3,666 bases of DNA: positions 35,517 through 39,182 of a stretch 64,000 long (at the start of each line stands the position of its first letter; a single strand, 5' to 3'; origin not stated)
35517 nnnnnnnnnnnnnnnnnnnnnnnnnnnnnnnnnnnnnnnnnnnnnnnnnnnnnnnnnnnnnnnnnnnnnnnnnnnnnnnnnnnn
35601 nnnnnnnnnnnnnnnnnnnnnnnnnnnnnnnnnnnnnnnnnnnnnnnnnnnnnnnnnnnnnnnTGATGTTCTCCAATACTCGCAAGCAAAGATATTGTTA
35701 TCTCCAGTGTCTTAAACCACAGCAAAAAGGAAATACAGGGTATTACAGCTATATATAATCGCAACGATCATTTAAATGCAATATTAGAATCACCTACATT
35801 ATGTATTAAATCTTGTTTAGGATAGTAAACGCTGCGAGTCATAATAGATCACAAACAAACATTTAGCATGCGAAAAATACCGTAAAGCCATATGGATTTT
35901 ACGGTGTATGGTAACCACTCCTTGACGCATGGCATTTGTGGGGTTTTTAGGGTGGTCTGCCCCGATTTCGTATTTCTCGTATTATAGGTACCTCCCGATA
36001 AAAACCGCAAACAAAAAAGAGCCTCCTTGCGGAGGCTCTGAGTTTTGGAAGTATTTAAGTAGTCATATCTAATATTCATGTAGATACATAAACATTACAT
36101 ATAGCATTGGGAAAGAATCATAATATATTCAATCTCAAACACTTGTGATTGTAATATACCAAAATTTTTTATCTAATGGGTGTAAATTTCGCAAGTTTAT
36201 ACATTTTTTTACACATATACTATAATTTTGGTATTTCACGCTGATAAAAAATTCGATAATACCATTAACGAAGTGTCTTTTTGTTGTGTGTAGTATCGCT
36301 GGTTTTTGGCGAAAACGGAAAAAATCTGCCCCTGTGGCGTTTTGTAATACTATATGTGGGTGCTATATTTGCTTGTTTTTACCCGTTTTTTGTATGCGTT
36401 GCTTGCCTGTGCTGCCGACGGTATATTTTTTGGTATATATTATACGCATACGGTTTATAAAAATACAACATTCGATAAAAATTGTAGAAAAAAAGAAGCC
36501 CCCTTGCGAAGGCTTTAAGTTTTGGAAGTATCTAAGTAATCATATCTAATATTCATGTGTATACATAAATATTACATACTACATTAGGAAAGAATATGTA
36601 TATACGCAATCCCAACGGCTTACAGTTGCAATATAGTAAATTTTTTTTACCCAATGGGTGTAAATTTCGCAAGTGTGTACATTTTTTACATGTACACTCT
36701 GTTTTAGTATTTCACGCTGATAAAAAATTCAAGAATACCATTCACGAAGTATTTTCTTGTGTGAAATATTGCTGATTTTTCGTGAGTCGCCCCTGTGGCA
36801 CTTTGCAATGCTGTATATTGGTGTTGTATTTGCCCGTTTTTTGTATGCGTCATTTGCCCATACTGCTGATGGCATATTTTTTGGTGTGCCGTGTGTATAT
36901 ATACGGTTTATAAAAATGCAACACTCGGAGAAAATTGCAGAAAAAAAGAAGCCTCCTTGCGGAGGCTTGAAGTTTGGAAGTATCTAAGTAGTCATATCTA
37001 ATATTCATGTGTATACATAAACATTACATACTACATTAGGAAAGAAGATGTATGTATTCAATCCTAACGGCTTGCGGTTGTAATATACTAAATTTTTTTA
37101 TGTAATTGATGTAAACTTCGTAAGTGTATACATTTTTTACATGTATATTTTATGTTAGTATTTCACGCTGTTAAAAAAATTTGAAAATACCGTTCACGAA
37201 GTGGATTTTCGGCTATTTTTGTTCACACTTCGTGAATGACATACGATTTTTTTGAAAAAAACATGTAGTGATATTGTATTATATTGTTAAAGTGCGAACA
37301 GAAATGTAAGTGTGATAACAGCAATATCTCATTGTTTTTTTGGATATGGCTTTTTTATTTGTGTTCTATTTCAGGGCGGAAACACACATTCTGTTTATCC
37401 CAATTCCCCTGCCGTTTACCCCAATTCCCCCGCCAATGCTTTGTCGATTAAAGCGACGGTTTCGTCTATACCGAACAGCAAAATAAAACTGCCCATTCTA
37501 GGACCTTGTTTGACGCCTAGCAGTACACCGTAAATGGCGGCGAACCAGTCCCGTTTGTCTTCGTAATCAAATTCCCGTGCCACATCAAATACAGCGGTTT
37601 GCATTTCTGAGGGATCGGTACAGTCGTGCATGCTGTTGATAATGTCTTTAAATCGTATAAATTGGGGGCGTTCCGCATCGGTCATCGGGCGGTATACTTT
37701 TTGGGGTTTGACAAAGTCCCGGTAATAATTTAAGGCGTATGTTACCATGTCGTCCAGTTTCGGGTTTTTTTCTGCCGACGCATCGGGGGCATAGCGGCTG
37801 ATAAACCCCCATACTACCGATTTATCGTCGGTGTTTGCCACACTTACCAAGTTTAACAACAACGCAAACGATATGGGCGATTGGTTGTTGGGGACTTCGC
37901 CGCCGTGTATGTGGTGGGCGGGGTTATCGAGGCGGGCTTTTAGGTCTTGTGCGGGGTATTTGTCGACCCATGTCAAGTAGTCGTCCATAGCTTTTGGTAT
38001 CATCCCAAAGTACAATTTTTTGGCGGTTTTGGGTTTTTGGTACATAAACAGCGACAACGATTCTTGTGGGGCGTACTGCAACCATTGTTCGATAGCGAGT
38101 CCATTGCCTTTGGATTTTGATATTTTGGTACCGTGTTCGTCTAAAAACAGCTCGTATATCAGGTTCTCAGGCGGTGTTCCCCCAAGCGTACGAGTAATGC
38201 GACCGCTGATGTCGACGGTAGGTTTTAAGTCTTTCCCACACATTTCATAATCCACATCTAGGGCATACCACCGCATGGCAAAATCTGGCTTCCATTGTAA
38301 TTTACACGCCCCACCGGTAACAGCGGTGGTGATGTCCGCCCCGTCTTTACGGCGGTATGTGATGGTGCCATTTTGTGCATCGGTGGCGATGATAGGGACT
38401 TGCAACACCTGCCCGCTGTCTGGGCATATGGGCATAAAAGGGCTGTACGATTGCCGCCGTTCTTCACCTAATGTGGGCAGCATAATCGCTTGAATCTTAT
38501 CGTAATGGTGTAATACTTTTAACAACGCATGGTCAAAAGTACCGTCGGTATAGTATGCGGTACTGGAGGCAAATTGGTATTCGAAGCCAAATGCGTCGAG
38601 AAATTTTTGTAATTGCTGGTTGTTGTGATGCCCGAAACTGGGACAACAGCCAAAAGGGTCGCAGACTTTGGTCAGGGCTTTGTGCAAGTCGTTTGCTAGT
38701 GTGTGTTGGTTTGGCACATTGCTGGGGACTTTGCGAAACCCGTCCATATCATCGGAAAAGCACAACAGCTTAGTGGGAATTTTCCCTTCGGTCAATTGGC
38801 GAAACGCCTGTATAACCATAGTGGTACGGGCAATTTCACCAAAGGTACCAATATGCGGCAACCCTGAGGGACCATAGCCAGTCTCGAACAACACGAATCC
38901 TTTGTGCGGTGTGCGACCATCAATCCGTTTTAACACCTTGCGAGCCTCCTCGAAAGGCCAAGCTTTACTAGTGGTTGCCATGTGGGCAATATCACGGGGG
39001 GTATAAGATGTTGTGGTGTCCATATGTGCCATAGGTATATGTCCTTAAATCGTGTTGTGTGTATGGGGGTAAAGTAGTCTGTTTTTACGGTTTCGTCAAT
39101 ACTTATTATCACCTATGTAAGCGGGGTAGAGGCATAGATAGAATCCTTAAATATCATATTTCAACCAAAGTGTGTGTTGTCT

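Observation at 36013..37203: Three tandem ~460-bp non-coding units that look like a minus-strand sRNA array, next to the three MTases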

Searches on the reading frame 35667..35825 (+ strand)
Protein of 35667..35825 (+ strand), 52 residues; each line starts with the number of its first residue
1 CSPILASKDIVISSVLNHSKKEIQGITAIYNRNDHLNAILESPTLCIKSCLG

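Call 83: search_protein_families(library=pfam, proteins=[window:35667-35825:+], max_evalue=1)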
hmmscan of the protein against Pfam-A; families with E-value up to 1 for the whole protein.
window:35667-35825:+ (52 aa): 0 families

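Call 84: search_protein_families(library=ncbifam, proteins=[window:35667-35825:+], max_evalue=1)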
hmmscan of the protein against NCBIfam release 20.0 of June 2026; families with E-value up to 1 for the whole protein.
window:35667-35825:+ (52 aa): 1 family
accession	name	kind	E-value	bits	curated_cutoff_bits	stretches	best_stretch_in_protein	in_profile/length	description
NF004403.0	PRK05758.2-4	equivalog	0.1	12.7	148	1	14-45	22-53/180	F0F1 ATP synthase subunit delta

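Call 85: search_dna_similar(query=window:35667-35825:+, collection=phages, mode=protein, max_evalue=1, max_rows=8)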
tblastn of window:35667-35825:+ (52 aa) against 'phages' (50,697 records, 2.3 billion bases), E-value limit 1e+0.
No match.

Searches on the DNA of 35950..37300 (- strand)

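Call 20: search_dna_similar(query=window:36480-36940:-, collection=plasmids, mode=distant)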
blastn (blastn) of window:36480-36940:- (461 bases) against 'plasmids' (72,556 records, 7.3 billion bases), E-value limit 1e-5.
No match.

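Call 21: search_dna_similar(query=window:36480-36940:-, collection=phages, mode=distant)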
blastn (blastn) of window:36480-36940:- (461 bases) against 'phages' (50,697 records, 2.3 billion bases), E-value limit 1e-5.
No match.

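Call 43: search_rna_families(source=window, start=35950, end=37300, threshold=evalue, max_evalue=10)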
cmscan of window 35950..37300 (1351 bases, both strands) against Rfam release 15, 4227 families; matches with E-value up to 10: 12.
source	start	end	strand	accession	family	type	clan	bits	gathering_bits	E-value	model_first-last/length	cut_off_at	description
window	36012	36108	-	RF01859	Phe_leader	Cis-reg; leader;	-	25.5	55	0.12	1-125/125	no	Phenylalanine leader peptide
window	36942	37037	-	RF01859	Phe_leader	Cis-reg; leader;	-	23.4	55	0.36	1-125/125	no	Phenylalanine leader peptide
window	36011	36107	-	RF02449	ncr1015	Gene; sRNA;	-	20.7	60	5.3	1-121/121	no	Bacillus sRNA ncr1015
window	36004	36070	-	RF00519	suhB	Gene; sRNA;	CL00108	20.3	41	0.22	1-77/77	no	Makes More Granules Regulator RNA (mmgR)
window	36706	36770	+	RF04157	MIR9486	Gene; miRNA;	-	20.1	100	0.47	29-92/119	no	MIR9486 microRNA precursor family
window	36934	37000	-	RF00519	suhB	Gene; sRNA;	CL00108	19.8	41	0.29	1-77/77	no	Makes More Granules Regulator RNA (mmgR)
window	35981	36058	+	RF02621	BSnc120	Gene; sRNA;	-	19.4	114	0.3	1-88/88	no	Brucella sRNA 120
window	36481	36545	-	RF00519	suhB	Gene; sRNA;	CL00108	19.1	41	0.42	1-77/77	no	Makes More Granules Regulator RNA (mmgR)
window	36480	36628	-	RF01589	plasmodium_snoR11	Gene; snRNA; snoRNA; HACA-box;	-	18.3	80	7.6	1-207/207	no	small nucleolar RNA snoR11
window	36014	36058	-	RF01388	isrD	Gene; sRNA;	-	18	37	1.4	1-51/51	no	isrD Hfq binding RNA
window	37036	37140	+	RF02642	Spy491311c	Gene; sRNA;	-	16.7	178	5.1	1-143/143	no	S. pyogenes small RNA Spy491311c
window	36556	36624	+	RF01189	sn1502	Gene; snRNA; snoRNA; CD-box;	-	15.3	60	8.9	1-87/87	no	Small nucleolar RNA sn1502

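Call 45: search_rna_families(source=window, start=36920, end=37100, threshold=evalue, max_evalue=10, show_alignments=3)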
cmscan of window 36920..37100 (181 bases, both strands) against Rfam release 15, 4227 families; matches with E-value up to 10: 16.
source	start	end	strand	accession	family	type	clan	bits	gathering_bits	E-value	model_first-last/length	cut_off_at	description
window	36942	37037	-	RF01859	Phe_leader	Cis-reg; leader;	-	23.4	55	0.048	1-125/125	no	Phenylalanine leader peptide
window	36941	37037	-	RF02435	SpF41_sRNA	Gene; sRNA;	-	20.7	52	0.31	1-105/105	no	Streptococcus sRNA SpF41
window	36934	37000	-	RF00519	suhB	Gene; sRNA;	CL00108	19.8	41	0.039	1-77/77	no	Makes More Granules Regulator RNA (mmgR)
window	36981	37067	-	RF00471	snosnR48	Gene; snRNA; snoRNA; CD-box;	CL00066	18.9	60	4.4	1-105/105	no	Small nucleolar RNA snR48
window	36970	37055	+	RF02528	SSRC41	Gene; sRNA;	-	18.2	60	4.5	1-111/111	no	Streptococcus sRNA SSRC41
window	37001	37038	-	RF04158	mir-568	Gene; miRNA;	-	16.8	75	2.6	1-93/93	no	mir-568 microRNA precursor family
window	36946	37048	+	RF01085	TLS-PK4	Cis-reg;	-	16.7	80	0.14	1-118/118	no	Pseudoknot of tRNA-like structure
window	36944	36990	-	RF01388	isrD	Gene; sRNA;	-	15.9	37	0.6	1-51/51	no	isrD Hfq binding RNA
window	36944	36992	-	RF02270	nse_sRNA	Gene;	-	15.9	75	2.1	1-73/73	no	Neisseria sigma-E sRNA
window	36995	37025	-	RF01853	mtDNA_ssA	Gene; antisense;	-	15.8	40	9.3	1-106/106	no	Mitochondrial DNA control region secondary structure A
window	36947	36968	-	RF00372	sroH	Gene; sRNA;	-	14.4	80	0.13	140-161/161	no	sroH RNA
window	36945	36968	+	RF01356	CRISPR-DR28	Gene; CRISPR;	-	14.1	35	5.4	1-24/24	no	CRISPR RNA direct repeat element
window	36920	37036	-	RF02149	MESTIT1_2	Gene; lncRNA;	-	13.2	80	2.4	60-175/235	3'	MEST intronic transcript 1, antisense RNA conserved region 2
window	36924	36988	+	RF02984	DUF3800-X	Gene; sRNA;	-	12.7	38.2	6.9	1-73/73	no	DUF3800-X RNA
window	36948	37007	-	RF01393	isrJ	Gene; sRNA;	-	12.6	37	4.8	1-75/75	no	isrJ Hfq binding RNA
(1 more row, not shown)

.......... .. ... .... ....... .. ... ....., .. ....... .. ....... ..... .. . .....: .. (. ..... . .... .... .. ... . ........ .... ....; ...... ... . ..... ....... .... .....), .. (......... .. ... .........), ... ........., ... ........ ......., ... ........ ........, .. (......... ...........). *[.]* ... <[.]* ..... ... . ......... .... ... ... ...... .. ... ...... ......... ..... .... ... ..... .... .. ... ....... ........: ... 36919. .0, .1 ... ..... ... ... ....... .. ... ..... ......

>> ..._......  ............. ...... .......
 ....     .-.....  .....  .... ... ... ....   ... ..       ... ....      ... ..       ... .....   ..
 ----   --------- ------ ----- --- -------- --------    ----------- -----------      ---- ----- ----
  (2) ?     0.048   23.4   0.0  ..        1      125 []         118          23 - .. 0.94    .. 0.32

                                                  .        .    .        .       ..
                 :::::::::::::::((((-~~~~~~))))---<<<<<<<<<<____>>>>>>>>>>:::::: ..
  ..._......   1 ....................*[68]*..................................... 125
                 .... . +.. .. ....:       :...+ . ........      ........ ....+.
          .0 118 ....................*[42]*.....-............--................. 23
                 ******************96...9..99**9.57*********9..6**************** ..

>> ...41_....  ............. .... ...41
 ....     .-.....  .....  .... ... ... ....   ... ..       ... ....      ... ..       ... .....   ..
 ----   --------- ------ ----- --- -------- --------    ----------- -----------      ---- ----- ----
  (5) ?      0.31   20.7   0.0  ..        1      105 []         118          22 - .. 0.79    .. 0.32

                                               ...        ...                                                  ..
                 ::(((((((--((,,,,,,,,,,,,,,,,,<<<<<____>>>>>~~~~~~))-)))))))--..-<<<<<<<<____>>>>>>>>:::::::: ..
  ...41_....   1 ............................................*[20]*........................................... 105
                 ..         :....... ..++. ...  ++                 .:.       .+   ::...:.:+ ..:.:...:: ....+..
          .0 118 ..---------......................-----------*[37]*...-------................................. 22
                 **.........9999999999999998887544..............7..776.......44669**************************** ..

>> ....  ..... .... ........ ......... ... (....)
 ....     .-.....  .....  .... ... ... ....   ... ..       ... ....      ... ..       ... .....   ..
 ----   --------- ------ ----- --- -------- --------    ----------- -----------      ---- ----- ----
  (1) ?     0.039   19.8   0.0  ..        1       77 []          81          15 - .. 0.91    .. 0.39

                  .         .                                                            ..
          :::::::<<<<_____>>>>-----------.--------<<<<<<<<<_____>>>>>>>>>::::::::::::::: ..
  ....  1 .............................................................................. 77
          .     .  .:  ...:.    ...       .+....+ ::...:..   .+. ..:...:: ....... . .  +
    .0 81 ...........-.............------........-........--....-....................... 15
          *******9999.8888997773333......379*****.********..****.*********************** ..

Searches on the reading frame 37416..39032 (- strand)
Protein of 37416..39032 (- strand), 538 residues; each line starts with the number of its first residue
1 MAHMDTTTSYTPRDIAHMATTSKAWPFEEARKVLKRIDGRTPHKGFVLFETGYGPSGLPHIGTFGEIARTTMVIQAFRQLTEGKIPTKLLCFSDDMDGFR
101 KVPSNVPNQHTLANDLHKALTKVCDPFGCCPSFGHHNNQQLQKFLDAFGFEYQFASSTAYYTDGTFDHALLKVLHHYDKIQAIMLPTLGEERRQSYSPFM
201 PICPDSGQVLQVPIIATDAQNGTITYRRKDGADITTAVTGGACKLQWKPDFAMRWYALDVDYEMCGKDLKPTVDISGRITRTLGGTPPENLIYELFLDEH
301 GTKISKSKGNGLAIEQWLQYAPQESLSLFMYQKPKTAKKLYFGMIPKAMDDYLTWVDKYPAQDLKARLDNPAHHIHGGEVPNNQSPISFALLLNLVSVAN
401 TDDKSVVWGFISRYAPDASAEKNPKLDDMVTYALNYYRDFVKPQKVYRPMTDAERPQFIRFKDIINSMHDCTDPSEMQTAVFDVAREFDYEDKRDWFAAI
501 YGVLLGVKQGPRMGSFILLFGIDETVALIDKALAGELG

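Call 7: search_protein_families(library=pfam, proteins=[window:37416-39032:-])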
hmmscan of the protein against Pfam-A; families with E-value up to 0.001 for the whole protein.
window:37416-39032:- (538 aa): 2 families
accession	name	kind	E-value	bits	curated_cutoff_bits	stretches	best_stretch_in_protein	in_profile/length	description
PF01921.24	tRNA-synt_1f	-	3.7e-126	421.3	27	1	23-378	1-359/360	tRNA synthetases class I (K)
PF00579.31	tRNA-synt_1b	-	0.00067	19.5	21.1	0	255-314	146-208/292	tRNA synthetases class I (W and Y)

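Call 17: find_encoding_contigs(protein=window:37416-39032:-, flank=6000, max_places=6)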
Protein window:37416-39032:- (538 aa): no gene with exactly this product is on record in the collection.

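Call 23: find_homologous_proteins(query=window:37416-39032:-, max_evalue=1e-50)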
Query window:37416-39032:- (538 aa): 8000 proteins with E <= 1e-50 among 8000 candidates; the best 120 are listed.
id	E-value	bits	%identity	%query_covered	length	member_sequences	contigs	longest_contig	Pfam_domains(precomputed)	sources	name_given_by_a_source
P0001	0.0e+0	1272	100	100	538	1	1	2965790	PF01921.25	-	-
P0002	0.0e+0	1063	84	98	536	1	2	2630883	PF01921.25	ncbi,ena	-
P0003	0.0e+0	1043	82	99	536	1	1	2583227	PF01921.25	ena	-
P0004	3.5e-287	971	78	97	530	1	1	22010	PF01921.25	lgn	-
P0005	1.4e-261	887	71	96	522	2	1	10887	PF01921.25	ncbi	ncbi:MAG: lysine--tRNA ligase [Alphaproteobacteria bacterium]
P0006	1.9e-259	880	70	96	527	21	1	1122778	PF01921.25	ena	-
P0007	3.6e-257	872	68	99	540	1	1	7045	PF01921.25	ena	-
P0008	1.6e-248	844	66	99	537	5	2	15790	PF01921.25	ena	-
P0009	1.4e-220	752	62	97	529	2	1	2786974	PF01921.25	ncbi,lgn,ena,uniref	ncbi:lysine--tRNA ligase [Curvivirga sp.]|uniref:lysine--tRNA ligase n=1 Tax=Curvivirga sp. TaxID=28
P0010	2.5e-219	748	62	96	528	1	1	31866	PF19269.5,PF01921.25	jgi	jgi:lysyl-tRNA synthetase class 1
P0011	7.0e-219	746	61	97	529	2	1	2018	PF01921.25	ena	-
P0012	7.6e-219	746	62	97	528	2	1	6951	PF01921.25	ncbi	-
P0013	1.1e-218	745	61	97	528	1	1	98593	PF01921.25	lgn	-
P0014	3.4e-218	744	62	96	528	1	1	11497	PF01921.25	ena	-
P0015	1.9e-217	741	63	96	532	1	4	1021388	PF01921.25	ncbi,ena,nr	ncbi:MAG: lysine--tRNA ligase [Alphaproteobacteria bacterium]|nr:lysine--tRNA ligase [Alphaproteobac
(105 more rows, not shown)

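Call 24: find_encoding_contigs(protein=P0002, flank=10000, max_places=3)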
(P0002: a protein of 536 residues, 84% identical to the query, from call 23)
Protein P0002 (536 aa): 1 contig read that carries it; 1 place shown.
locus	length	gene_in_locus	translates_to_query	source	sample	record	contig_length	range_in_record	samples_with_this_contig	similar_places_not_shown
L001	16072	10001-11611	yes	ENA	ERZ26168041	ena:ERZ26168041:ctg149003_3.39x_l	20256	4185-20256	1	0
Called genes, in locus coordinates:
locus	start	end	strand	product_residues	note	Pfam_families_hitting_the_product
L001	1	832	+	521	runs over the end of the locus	PF01555:N6_N4_Mtase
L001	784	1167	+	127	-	-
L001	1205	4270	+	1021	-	PF04851:ResIII, PF00270:DEAD (weak), PF19778:RE_endonuc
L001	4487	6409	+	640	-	PF00920:ILVD_EDD_N, PF24877:ILV_EDD_C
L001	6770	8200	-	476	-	PF02233:PNTB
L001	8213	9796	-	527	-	PF05222:AlaDh_PNT_N, PF01262:AlaDh_PNT_C, PF12769:PNTB_4TM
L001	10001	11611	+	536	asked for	PF01921:tRNA-synt_1f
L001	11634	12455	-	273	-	PF00248:Aldo_ket_red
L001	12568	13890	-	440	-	PF21162:ETFQO_UQ-bd, PF05187:Fer4_ETF_QO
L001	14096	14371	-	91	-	-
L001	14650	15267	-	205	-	PF01012:ETF (weak), PF00766:ETF_alpha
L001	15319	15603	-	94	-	PF01012:ETF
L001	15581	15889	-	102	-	-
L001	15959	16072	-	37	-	?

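Call 25: find_encoding_contigs(protein=P0003, flank=10000, max_places=3)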
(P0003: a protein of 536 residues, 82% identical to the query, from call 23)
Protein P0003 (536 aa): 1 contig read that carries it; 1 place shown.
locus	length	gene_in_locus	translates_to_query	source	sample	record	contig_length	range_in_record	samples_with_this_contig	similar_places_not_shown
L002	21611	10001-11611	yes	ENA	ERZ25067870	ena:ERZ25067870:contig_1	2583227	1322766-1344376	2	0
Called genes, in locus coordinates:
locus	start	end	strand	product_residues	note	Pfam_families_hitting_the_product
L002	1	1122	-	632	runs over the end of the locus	PF13727:CoA_binding_3, PF01073:3Beta_HSD (weak), PF01370:Epimerase, PF02719:Polysacc_synt_2, PF04321:RmlD_sub_bind (weak), PF07993:NAD_binding_4 (faint), PF16363:GDP_Man_Dehyd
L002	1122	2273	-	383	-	PF01041:DegT_DnrJ_EryC1, PF00155:Aminotran_1_2 (weak)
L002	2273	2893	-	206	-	PF02397:Bac_transf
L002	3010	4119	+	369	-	PF00534:Glycos_transf_1 (weak), PF26337:Gtf3_C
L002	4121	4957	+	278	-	PF25087:GMPPB_C (faint), PF00132:Hexapep, PF14602:Hexapep_2 (weak), PF25084:LbH_EIF2B (weak), PF00132:Hexapep (weak), PF14602:Hexapep_2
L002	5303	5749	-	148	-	PF27200:YjaZ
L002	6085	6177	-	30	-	-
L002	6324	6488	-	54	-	PF02233:PNTB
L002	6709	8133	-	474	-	PF02233:PNTB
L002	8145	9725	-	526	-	PF05222:AlaDh_PNT_N, PF01262:AlaDh_PNT_C, PF12769:PNTB_4TM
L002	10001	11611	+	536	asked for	PF01921:tRNA-synt_1f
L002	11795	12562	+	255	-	-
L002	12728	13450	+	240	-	-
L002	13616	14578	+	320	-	-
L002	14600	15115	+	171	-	PF00929:RNase_T, PF13482:RNase_H_2 (weak)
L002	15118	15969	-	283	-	PF00892:EamA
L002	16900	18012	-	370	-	PF05222:AlaDh_PNT_N, PF01262:AlaDh_PNT_C, PF01488:Shikimate_DH (weak), PF02826:2-Hacid_dh_C (weak), PF03807:F420_oxidored (weak)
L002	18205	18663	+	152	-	PF13404:HTH_AsnC-type, PF13412:HTH_24, PF01037:AsnC_trans_reg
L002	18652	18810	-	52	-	-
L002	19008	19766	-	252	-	-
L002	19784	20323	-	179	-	PF06172:Cupin_5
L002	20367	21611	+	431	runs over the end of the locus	PF05496:RuvB_N, PF00158:Sigma54_activat (faint), PF00004:AAA, PF07728:AAA_5 (faint), PF13173:AAA_14 (weak), PF16193:AAA_assoc_2, PF12002:MgsA_C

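Call 26: find_encoding_contigs(protein=P0004, flank=10000, max_places=3)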
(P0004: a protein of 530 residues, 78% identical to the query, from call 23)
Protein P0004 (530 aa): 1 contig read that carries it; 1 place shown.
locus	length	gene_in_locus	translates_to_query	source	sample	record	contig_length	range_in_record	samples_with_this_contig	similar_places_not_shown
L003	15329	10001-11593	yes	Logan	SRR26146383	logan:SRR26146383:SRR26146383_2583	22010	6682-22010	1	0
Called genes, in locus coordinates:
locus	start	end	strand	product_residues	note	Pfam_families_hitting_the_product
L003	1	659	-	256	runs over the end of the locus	PF23023:Anti-Pycsar_Apyc1 (faint), PF12706:Lactamase_B_2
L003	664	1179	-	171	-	-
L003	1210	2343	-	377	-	PF01979:Amidohydro_1 (weak), PF07969:Amidohydro_3 (weak)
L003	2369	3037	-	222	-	PF00005:ABC_tran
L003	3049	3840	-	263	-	PF03193:RsgA_GTPase (faint), PF13555:AAA_29 (faint), PF00005:ABC_tran, PF13304:AAA_21 (faint), PF08352:oligo_HPY (weak)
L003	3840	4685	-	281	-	PF06007:PhnJ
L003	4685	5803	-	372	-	PF05861:PhnI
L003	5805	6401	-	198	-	PF05845:PhnH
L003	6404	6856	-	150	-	PF06754:PhnG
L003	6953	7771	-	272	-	PF00528:BPD_transp_1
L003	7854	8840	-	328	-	PF12974:Phosphonate-bd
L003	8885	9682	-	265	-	PF00005:ABC_tran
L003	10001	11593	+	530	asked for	PF01921:tRNA-synt_1f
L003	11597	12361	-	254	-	-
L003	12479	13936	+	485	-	PF00206:Lyase_1, PF10415:FumaraseC_C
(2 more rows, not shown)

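Call 44: search_protein_families(library=pfam, proteins=[L002:11795-12562:+, L002:12728-13450:+, L002:13616-14578:+])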
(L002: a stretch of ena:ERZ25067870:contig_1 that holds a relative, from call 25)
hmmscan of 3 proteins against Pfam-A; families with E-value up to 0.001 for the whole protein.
L002:11795-12562:+ (255 aa): 0 families

L002:12728-13450:+ (240 aa): 0 families

L002:13616-14578:+ (320 aa): 0 families

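Call 61: find_encoding_contigs(protein=P0006, flank=10000, max_places=2)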
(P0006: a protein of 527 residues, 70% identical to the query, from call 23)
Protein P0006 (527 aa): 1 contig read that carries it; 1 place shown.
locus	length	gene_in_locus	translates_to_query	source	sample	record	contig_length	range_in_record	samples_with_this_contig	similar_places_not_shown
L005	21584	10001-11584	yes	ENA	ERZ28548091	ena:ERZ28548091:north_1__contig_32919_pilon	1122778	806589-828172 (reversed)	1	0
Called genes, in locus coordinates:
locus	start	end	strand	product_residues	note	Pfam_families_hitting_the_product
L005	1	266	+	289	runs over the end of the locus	PF00892:EamA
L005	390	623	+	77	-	PF01722:BolA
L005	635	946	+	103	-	PF00462:Glutaredoxin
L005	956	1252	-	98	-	PF09313:TehB-like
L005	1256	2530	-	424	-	PF13938:DUF4213, PF04016:DUF364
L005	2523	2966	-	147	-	PF00005:ABC_tran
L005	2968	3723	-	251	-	PF00528:BPD_transp_1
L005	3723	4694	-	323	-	PF09084:NMT1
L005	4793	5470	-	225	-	PF00027:cNMP_binding, PF13545:HTH_Crp_2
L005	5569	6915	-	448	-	PF01235:Na_Ala_symp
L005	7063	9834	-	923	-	PF00270:DEAD (faint), PF00271:Helicase_C (weak), PF13307:Helicase_C_2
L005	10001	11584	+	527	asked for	PF01921:tRNA-synt_1f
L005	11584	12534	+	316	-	PF04307:YdjM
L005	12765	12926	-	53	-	-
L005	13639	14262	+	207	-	PF00814:TsaD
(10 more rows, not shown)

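Call 62: find_encoding_contigs(protein=P0005, flank=10000, max_places=2)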
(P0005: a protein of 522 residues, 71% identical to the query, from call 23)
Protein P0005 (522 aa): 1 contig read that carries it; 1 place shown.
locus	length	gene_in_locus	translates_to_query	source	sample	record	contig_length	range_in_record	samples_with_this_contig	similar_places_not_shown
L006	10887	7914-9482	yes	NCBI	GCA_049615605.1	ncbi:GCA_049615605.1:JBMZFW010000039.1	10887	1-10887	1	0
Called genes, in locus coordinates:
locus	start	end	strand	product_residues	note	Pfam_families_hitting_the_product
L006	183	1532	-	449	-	PF01235:Na_Ala_symp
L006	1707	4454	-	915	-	PF00270:DEAD (faint), PF13307:Helicase_C_2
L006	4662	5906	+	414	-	PF02133:Transp_cyt_pur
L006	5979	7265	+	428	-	PF07969:Amidohydro_3, PF01979:Amidohydro_1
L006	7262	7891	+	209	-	PF14681:UPRTase, PF00156:Pribosyltran, PF24390:PRTase-CE (faint)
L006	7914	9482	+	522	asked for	PF01921:tRNA-synt_1f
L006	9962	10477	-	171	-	PF00581:Rhodanese, PF11127:YgaP-like_TM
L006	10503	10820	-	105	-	PF12840:HTH_20, PF01022:HTH_5, PF12802:MarR_2 (weak), PF13412:HTH_24 (faint)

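Call 63: find_encoding_contigs(protein=P0008, flank=10000, max_places=2)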
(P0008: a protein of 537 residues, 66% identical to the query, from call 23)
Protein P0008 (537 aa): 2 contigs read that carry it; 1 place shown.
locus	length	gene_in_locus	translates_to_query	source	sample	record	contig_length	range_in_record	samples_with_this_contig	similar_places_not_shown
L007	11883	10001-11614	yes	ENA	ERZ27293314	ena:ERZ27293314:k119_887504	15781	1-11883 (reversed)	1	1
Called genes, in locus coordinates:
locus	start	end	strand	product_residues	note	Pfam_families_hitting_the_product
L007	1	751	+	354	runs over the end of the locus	PF01180:DHO_dh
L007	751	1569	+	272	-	PF13344:Hydrolase_6, PF13242:Hydrolase_like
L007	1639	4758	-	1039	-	PF14850:Pro_dh-DNA_bdg, PF01619:Pro_dh, PF00171:Aldedh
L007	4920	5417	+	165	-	PF01047:MarR (faint), PF13404:HTH_AsnC-type, PF13412:HTH_24, PF01037:AsnC_trans_reg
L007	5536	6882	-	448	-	PF01235:Na_Ala_symp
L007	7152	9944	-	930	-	PF00270:DEAD (faint), PF13307:Helicase_C_2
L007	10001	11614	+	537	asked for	PF01921:tRNA-synt_1f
